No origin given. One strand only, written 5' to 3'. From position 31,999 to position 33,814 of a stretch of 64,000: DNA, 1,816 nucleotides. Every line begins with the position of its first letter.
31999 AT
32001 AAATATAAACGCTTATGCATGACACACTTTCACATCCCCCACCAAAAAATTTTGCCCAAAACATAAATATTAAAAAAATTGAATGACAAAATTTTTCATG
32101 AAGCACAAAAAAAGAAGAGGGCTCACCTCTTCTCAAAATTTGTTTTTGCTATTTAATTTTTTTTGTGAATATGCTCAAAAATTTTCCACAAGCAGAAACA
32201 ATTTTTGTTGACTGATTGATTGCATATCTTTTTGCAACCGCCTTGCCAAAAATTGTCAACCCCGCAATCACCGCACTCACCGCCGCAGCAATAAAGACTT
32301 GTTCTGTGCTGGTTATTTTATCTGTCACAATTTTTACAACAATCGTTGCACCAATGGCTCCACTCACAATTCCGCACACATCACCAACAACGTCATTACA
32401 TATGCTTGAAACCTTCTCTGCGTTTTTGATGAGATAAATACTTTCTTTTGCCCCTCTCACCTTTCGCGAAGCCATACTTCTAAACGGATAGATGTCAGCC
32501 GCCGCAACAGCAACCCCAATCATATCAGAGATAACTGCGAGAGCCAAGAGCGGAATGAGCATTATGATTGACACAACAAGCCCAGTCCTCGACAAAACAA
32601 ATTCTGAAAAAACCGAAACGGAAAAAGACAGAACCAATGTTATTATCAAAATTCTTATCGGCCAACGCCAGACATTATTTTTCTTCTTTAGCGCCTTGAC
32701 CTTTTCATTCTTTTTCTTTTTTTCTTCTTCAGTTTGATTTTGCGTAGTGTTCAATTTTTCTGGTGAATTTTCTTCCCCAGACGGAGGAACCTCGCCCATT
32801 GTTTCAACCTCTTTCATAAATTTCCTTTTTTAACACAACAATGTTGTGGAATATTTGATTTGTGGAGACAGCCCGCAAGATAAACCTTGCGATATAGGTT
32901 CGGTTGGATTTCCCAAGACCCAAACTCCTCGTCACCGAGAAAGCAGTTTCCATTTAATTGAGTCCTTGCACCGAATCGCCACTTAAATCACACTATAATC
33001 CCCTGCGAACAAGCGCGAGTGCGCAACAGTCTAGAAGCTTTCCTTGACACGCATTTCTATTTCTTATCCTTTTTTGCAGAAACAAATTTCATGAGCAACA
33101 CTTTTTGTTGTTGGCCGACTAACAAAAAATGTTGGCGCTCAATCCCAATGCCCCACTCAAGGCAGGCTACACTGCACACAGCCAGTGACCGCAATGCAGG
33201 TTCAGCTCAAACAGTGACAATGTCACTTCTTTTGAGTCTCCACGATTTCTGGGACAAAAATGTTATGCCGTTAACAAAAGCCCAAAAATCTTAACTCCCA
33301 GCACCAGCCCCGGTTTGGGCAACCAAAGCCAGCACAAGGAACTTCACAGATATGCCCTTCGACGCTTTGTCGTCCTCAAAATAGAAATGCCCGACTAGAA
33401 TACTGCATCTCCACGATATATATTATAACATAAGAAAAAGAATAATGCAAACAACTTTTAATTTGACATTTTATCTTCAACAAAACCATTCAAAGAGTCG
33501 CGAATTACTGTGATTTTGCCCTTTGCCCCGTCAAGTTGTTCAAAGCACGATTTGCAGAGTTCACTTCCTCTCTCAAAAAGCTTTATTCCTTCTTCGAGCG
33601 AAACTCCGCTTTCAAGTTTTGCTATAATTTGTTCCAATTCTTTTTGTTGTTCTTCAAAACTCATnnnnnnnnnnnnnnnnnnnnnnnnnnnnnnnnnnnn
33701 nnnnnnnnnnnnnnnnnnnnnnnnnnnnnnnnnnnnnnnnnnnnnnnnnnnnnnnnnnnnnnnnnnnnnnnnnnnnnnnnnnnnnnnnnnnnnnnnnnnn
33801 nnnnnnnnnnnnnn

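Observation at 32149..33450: Candidate OLE RNA with its own promoter, paired with an OapA-like 4-TM protein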

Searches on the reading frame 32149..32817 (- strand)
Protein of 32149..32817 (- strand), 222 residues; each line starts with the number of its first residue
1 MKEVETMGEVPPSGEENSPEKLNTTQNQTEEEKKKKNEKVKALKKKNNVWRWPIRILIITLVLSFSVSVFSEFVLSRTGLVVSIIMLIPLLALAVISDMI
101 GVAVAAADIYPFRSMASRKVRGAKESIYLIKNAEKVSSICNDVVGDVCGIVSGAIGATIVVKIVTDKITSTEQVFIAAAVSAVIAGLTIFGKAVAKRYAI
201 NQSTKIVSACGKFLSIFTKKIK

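Call 4: search_protein_families(library=pfam, proteins=[window:32149-32817:-])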
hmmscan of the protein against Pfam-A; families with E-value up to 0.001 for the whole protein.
window:32149-32817:- (222 aa): 1 family
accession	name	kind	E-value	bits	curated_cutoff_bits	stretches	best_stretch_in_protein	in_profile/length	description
PF01595.25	CNNM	-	2.5e-06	27.7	28.4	1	87-218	3-128/181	Cyclin M transmembrane N-terminal domain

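Call 5: search_protein_families(library=ncbifam, proteins=[window:32149-32817:-])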
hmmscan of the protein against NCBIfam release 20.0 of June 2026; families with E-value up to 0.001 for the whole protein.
window:32149-32817:- (222 aa): 0 families

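Call 8: find_homologous_proteins(query=window:32149-32817:-)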
Query window:32149-32817:- (222 aa): 1778 proteins with E <= 0.001 among 4050 candidates; the best 120 are listed.
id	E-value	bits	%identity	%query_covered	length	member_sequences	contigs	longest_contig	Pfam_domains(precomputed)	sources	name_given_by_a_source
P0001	3.3e-129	446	98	100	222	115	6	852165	PF01595.26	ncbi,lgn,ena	-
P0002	3.1e-112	391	89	100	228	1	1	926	PF01595.26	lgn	-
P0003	2.7e-111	388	82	100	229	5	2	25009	PF01595.26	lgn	-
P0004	1.9e-108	379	86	100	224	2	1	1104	PF01595.26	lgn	-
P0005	2.5e-108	378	86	100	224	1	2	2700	PF01595.26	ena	-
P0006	3.6e-107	374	96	79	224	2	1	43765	PF01595.26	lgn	-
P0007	1.1e-104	366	79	100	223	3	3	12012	PF01595.26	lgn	-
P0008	8.7e-89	314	67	94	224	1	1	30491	PF01595.26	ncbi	-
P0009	4.2e-87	309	70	95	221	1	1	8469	-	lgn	-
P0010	3.3e-85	303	69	95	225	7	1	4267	PF01595.26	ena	-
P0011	1.5e-64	235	59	89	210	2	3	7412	-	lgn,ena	-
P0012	4.4e-64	234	57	91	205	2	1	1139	-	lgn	-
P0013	3.5e-63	231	54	90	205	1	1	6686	-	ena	-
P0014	5.7e-63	230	62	80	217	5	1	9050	-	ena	-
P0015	4.6e-62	227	57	94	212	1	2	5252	-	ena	-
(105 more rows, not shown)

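Call 14: find_related_loci(query=window:32149-32817:-, collection=genome_contigs, flank=6000)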
Query window:32149-32817:- (222 aa) in genome_contigs; peptide patterns used: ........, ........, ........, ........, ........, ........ (x = any residue, [..] = any of these).
599 stretches matched a pattern (row limit reached: there are more); 31 encode a relative of the query (tblastn E <= 1e-3); 31 distinct loci.
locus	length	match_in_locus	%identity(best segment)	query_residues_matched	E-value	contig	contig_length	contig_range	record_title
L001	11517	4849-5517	80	1-222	5e-92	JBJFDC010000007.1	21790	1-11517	MAG: Christensenellales bacterium isolate LOHA32_bin.042 NODE_1297_length_21790_cov_6.639752, whole genome shotgun seque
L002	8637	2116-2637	52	46-219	1e-57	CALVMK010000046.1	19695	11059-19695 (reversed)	MAG: uncultured Clostridia bacterium isolate E13__bin66 genome assembly, contig: E13__k127_2359542, whole genome shotgun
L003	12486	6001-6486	59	51-212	6e-57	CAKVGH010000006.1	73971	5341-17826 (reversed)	MAG: uncultured Clostridia bacterium isolate REFINED_METABAT215_TOP10_CONTIGS_1500_ASSEMBLY_K77_MERGED__Hadza_MoBio_hadz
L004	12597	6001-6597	48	17-219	2e-56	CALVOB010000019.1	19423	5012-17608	MAG: uncultured Clostridia bacterium isolate E14__bin321 genome assembly, contig: E14__k127_4333920, whole genome shotgu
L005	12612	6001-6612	49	17-219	8e-54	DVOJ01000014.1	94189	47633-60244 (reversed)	MAG TPA_asm: Candidatus Caccopulliclostridium gallistercoris isolate CHK186-9395 CHK186__C184419_L94189_ERR3414581, whol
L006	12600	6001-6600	50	17-219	1e-53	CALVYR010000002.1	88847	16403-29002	MAG: uncultured Clostridia bacterium isolate BRZ_GA__bin74 genome assembly, contig: BRZ_GA__NODE_462_length_88847_cov_8.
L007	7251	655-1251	44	28-217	1e-48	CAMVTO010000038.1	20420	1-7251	MAG TPA_asm: uncultured Clostridia bacterium isolate SRR8387717_bin.66_metaWRAP_v1.3_MAG genome assembly, contig: ERZ142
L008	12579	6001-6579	41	26-219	9e-43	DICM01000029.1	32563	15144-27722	MAG TPA_asm: Bacillales bacterium UBA5026 UBA5026_contig_728, whole genome shotgun sequence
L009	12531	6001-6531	47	43-220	2e-42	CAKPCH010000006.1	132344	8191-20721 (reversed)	MAG: uncultured Bacilli bacterium isolate REFINED_METABAT215_TOP10_CONTIGS_1500_ASSEMBLY_K77_MERGED__Hadza_MoBio_hadza-I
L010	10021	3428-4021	39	28-219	2e-39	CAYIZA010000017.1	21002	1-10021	MAG TPA_asm: uncultured Christensenella sp. isolate ERP122455_co2_152 genome assembly, contig: NODE_461_length_21002_cov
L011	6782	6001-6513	42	47-219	6e-38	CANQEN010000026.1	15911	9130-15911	MAG: uncultured Bacilli bacterium isolate Lapin-007__bin2 genome assembly, contig: Lapin-007__NODE_1319_length_15911_cov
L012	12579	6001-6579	40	29-219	1e-37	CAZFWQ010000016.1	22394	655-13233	MAG TPA_asm: uncultured Oscillospiraceae bacterium isolate SRP272421_co1_11 genome assembly, contig: NODE_5893_length_22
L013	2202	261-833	38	30-220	1e-37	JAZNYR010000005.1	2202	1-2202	MAG: Clostridia bacterium isolate T1900044774_TS20190240.MAGScoT_cleanbin_000050 SGB_2470_k141_1360856, whole genome sho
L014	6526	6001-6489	44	52-215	2e-37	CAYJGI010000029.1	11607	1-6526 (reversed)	MAG TPA_asm: uncultured bacterium isolate ERP123703_co1_30 genome assembly, contig: NODE_5877_length_11607_cov_6.081891,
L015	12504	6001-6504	36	50-220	1e-36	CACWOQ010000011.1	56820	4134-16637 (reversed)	MAG: uncultured Ruminococcus sp. isolate RUG10767 genome assembly, contig: RUG10767_asm_11, whole genome shotgun sequenc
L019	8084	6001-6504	41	46-215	9e-35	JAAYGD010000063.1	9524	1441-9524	MAG: Mycoplasmatota bacterium isolate AS09scLD_189 311670_AS09, whole genome shotgun sequence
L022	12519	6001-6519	43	45-219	3e-33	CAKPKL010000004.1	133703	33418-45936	MAG: uncultured Bacilli bacterium isolate REFINED_METABAT215_TOP10_CONTIGS_1500_ASSEMBLY_K77_MERGED__Hadza_MoBio_hadza-A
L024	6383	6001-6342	47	46-161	2e-29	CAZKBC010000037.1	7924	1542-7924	MAG TPA_asm: uncultured Muribaculaceae bacterium isolate SRP294416_co3_734 genome assembly, contig: NODE_20633_length_79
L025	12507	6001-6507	39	50-220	3e-29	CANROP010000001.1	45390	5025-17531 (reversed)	MAG: uncultured Bacilli bacterium isolate Lapin-020__bin127 genome assembly, contig: Lapin-020__NODE_834_length_45390_co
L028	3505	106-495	41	81-212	3e-27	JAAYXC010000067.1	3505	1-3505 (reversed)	MAG: Bacillota bacterium isolate AS02xzSISU_37 9042_AS02, whole genome shotgun sequence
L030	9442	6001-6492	36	50-215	5e-24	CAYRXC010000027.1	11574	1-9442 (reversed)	MAG TPA_asm: uncultured Muribaculaceae bacterium isolate SRP192927_co6_76 genome assembly, contig: NODE_13969_length_115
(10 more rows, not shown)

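Call 15: find_encoding_contigs(protein=window:32149-32817:-, flank=3000, max_places=4)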
Protein window:32149-32817:- (222 aa): 22 contigs read that carry it; 4 places shown.
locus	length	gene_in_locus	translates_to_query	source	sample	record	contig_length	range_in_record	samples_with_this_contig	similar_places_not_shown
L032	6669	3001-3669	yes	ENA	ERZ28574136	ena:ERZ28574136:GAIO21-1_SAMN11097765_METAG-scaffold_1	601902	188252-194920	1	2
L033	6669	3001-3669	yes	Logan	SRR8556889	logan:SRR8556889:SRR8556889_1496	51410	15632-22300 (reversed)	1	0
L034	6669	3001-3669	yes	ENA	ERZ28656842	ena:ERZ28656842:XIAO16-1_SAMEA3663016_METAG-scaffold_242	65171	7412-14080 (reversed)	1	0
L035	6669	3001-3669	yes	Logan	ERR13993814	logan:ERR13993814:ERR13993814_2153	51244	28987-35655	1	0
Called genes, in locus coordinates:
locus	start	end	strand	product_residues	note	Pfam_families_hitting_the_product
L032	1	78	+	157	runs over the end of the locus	PF12685:SpoIIIAH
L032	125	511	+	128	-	PF03780:Asp23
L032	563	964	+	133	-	PF01029:NusB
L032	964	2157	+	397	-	PF13742:tRNA_anti_2, PF01336:tRNA_anti-codon, PF02601:Exonuc_VII_L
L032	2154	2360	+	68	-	PF02609:Exonuc_VII_S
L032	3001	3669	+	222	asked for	PF01595:CNNM (weak)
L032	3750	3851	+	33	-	-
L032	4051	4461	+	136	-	PF01316:Arg_repressor, PF02863:Arg_repressor_C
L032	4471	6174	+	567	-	PF02463:SMC_N, PF13476:AAA_23 (weak), PF13555:AAA_29 (weak)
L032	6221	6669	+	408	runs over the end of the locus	PF05580:Peptidase_S55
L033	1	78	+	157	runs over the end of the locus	PF12685:SpoIIIAH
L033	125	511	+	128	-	PF03780:Asp23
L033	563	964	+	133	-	PF01029:NusB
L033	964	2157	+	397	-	PF13742:tRNA_anti_2, PF01336:tRNA_anti-codon, PF02601:Exonuc_VII_L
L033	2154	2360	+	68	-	PF02609:Exonuc_VII_S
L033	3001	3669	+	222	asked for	PF01595:CNNM (weak)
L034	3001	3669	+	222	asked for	PF01595:CNNM (weak)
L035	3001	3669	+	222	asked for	PF01595:CNNM (weak)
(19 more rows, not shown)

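Call 45: predict_structure(alignment_id=A2)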
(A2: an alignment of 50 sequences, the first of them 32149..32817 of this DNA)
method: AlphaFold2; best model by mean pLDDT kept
length: 222 residues; sequences in the alignment: 50
mean_pLDDT: 78.6   pTM: 0.66
mean pLDDT of the five models: 78.6, 78.2, 77.9, 76.5, 75.8
residues with pLDDT >= 90: 81; 70-90: 86; 50-70: 23; < 50: 32
segments of 3 or more residues with pLDDT < 50: 14-29, 33-35
pLDDT, mean of each block of 10 residues (from residue 1): 45 44 41 50 57 86 84 78 87 93 96 95 95 94 88 83 73 85 89 92 95 85 50
secondary structure, 60 per line:
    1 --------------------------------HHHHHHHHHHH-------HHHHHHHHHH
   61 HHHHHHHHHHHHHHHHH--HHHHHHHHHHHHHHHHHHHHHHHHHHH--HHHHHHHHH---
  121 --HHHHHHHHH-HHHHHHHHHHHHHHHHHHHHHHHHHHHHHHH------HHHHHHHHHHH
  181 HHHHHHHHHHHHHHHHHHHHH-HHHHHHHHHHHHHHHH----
elements in order: H33-43 H51-77 H80-106 H109-117 H123-131 H133-163 H170-201 H203-218

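Call 48: fold_search(model_id=the predicted structure, library=pdb)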
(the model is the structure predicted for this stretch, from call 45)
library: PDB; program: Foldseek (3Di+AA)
matches with E <= 10: 235; with E <= 0.001: 0
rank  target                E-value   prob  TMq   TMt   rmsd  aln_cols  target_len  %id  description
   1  7m1t_B                5.7e-03  1.00  0.41  0.31   5.3       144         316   15  Crystal structure of an archaeal CNNM, MtCorB, with C-terminal deletion in complex with Mg2+-ATP (released 2021-06-16)
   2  7m1t_A                1.0e-02  1.00  0.50  0.35   3.5       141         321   16  Crystal structure of an archaeal CNNM, MtCorB, with C-terminal deletion in complex with Mg2+-ATP (released 2021-06-16)
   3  7m1u_A                2.6e-02  1.00  0.48  0.35   4.2       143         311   17  Crystal structure of an archaeal CNNM, MtCorB, R235L mutant with C-terminal deletion (released 2021-06-16)
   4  7m1u_B                1.4e-01  1.00  0.45  0.35   4.2       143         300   15  Crystal structure of an archaeal CNNM, MtCorB, R235L mutant with C-terminal deletion (released 2021-06-16)
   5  7cfg                  1.8e-01  1.00  0.42  0.58   7.6       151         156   15  Structure of the transmembrane domain of the bacterial CNNM/CorC family Mg2+ transporter in complex with Mg2+ (released 2021-02-24)
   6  7cff                  2.2e-01  0.99  0.40  0.55   7.7       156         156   15  Structure of the thermostabilized transmembrane domain of the bacterial CNNM/CorC family Mg2+ transporter in complex wit (released 2021-02-24)
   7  3b5y_A                1.2e+00  0.14  0.22  0.11  14.1       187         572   15  Crystal Structure of MsbA from Salmonella typhimurium with AMPPNP (released 2007-12-04)
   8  6jx6_C                1.3e+00  0.33  0.28  0.37  11.4       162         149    7  Tetrameric form of Smac (released 2019-12-04)
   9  8tso_A                1.6e+00  0.15  0.24  0.12  14.4       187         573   10  KDL bound, nucleotide-free MsbA in open, outward-facing conformation (released 2024-06-19)
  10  8e2i_E                1.9e+00  0.20  0.27  0.32  14.2       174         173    9  Cryo-EM structure of BIRC6/Smac (released 2023-02-15)
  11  1x8z_C                1.9e+00  0.10  0.17  0.22  19.9       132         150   13  Crystal structure of a pectin methylesterase inhibitor from Arabidopsis thaliana (released 2004-12-28)
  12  6m98                  1.9e+00  0.04  0.13  0.13  25.8       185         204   13  Crystal structure of the high-affinity copper transporter Ctr1 in complex with Cu(I) (released 2019-04-03)
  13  6iv1_B                2.0e+00  0.08  0.17  0.15  22.9       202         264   10  Crystal structure of a bacterial Bestrophin homolog from Klebsiella pneumoniae with a mutation I180T (released 2019-11-13)
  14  4tx5_B                2.3e+00  0.20  0.28  0.34  12.6       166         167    8  Crystal structure of Smac-DIABLO (in space group P65) (released 2015-07-15)
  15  8auw_D                2.4e+00  0.08  0.20  0.23  13.5       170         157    9  Cryo-EM structure of human BIRC6 in complex with SMAC. (released 2023-02-15)
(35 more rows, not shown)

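Call 55: list_cluster_members(proteins=[window:32149-32817:-])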
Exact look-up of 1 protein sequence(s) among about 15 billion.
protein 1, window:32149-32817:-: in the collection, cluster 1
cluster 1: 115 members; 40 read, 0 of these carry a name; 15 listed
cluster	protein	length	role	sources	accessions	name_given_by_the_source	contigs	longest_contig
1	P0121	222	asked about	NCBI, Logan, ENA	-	-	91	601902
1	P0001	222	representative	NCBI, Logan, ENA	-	-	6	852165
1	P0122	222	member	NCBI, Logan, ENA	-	-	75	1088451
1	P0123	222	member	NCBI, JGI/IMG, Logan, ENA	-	-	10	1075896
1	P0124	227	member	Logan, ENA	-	-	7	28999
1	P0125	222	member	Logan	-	-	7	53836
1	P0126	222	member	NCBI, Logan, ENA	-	-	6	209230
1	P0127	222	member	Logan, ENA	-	-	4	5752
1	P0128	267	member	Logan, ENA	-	-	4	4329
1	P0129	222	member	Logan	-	-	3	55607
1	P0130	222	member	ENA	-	-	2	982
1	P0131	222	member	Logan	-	-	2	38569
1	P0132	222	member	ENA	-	-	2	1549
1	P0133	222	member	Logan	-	-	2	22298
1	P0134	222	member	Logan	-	-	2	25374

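Call 63: search_protein_families(library=pfam, max_evalue=0.0001, proteins=[L022:4445-5704:+, L022:5763-5993:+, L030:4916-5896:-, L030:4566-4916:-, L024:3711-4547:+, L019:5459-5908:-, L019:4813-5169:-, L025:5377-5955:+])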
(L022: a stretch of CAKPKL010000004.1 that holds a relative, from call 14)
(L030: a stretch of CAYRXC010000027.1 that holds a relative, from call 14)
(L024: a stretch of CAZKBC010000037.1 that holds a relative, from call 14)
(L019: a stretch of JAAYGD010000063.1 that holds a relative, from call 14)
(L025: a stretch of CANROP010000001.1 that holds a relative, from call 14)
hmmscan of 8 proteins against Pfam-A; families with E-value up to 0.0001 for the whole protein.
L022:4445-5704:+ (419 aa): 1 family
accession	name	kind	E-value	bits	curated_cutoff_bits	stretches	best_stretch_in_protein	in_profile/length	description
PF01522.26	Polysacc_deac_1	-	2.3e-09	37.7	23.1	1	258-377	5-122/124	Polysaccharide deacetylase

L022:5763-5993:+ (76 aa): 0 families

L030:4916-5896:- (326 aa): 0 families

L030:4566-4916:- (116 aa): 0 families

L024:3711-4547:+ (278 aa): 1 family
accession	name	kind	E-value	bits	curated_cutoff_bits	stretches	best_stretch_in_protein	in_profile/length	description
PF04383.19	KilA-N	-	9.3e-18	64.5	23.8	1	13-143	4-105/107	KilA-N domain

L019:5459-5908:- (149 aa): 0 families

L019:4813-5169:- (118 aa): 0 families

L025:5377-5955:+ (192 aa): 1 family
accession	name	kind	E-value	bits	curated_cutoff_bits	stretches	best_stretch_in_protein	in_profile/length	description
PF06143.16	Baculo_11_kDa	-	7.2e-05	22.8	28.4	0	91-153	11-74/84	Baculovirus 11 kDa family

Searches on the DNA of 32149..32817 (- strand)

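Call 64: search_rna_families(sources=[L009, L010, L007, L013, L029], threshold=gathering)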
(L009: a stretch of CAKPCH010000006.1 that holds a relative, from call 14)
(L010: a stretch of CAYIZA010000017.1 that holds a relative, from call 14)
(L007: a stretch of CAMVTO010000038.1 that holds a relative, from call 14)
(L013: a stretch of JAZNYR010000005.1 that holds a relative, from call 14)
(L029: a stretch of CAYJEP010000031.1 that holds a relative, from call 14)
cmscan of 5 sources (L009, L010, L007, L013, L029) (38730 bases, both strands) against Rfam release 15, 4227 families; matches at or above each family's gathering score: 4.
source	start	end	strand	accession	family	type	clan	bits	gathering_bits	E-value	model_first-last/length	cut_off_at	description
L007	1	562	+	RF01071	OLE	Gene;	-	286.4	50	1.5e-80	113-616/616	5'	Ornate Large Extremophilic RNA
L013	1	240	+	RF01071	OLE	Gene;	-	209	50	1.4e-57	373-616/616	5'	Ornate Large Extremophilic RNA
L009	1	205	+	RF01071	OLE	Gene;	-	147.9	50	1.9e-39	398-616/616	5'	Ornate Large Extremophilic RNA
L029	1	177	+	RF01071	OLE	Gene;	-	138.9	50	8.7e-37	439-616/616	5'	Ornate Large Extremophilic RNA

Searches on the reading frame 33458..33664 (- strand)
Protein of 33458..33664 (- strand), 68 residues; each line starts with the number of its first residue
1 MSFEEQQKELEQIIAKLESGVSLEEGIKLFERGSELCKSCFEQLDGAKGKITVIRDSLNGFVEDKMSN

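Call 4: search_protein_families(library=pfam, proteins=[window:33458-33664:-])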
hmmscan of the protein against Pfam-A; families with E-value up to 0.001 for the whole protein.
window:33458-33664:- (68 aa): 1 family
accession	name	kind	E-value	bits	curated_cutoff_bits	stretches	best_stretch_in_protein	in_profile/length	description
PF02609.21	Exonuc_VII_S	-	1.6e-15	57.3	24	1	3-52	1-51/52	Exonuclease VII small subunit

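Call 5: search_protein_families(library=ncbifam, proteins=[window:33458-33664:-])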
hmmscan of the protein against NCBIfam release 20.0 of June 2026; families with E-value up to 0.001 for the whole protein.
window:33458-33664:- (68 aa): 13 families
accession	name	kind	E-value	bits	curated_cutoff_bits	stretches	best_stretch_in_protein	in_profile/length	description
TIGR01280.1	xseB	equivalog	4.9e-17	61.7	35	1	2-55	1-55/57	exodeoxyribonuclease VII small subunit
NF002139.0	PRK00977.1-3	equivalog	3.4e-15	55.9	68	1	1-57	13-70/84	exodeoxyribonuclease VII small subunit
NF002140.0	PRK00977.1-4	equivalog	8.6e-14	51.1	71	1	2-57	11-67/81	exodeoxyribonuclease VII small subunit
NF010672.0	PRK14069.1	equivalog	3.3e-13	49.8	123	1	1-56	8-64/95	exodeoxyribonuclease VII small subunit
NF010673.0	PRK14070.1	equivalog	5.7e-13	48.7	119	1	1-63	1-64/75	exodeoxyribonuclease VII small subunit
NF010666.0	PRK14063.1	equivalog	8.2e-11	41.9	111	1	1-54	7-61/78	exodeoxyribonuclease VII small subunit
NF010671.0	PRK14068.1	equivalog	2.6e-10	40.2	95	1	2-52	7-58/76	exodeoxyribonuclease VII small subunit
NF002138.0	PRK00977.1-2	equivalog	7.5e-10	38.4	77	1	2-51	7-57/77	exodeoxyribonuclease VII small subunit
NF002141.0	PRK00977.1-5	equivalog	1.1e-09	38.1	92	1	2-55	22-76/93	exodeoxyribonuclease VII small subunit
NF002137.0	PRK00977.1-1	equivalog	1.3e-09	37.8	94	1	2-54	10-63/80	exodeoxyribonuclease VII small subunit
NF010670.0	PRK14067.1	equivalog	5.2e-09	35.7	107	1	2-56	9-64/81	exodeoxyribonuclease VII small subunit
NF010669.0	PRK14066.1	equivalog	1e-07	32.1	113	1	3-56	6-60/76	exodeoxyribonuclease VII small subunit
NF010667.0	PRK14064.1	equivalog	4.9e-07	30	134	1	2-52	7-58/75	exodeoxyribonuclease VII small subunit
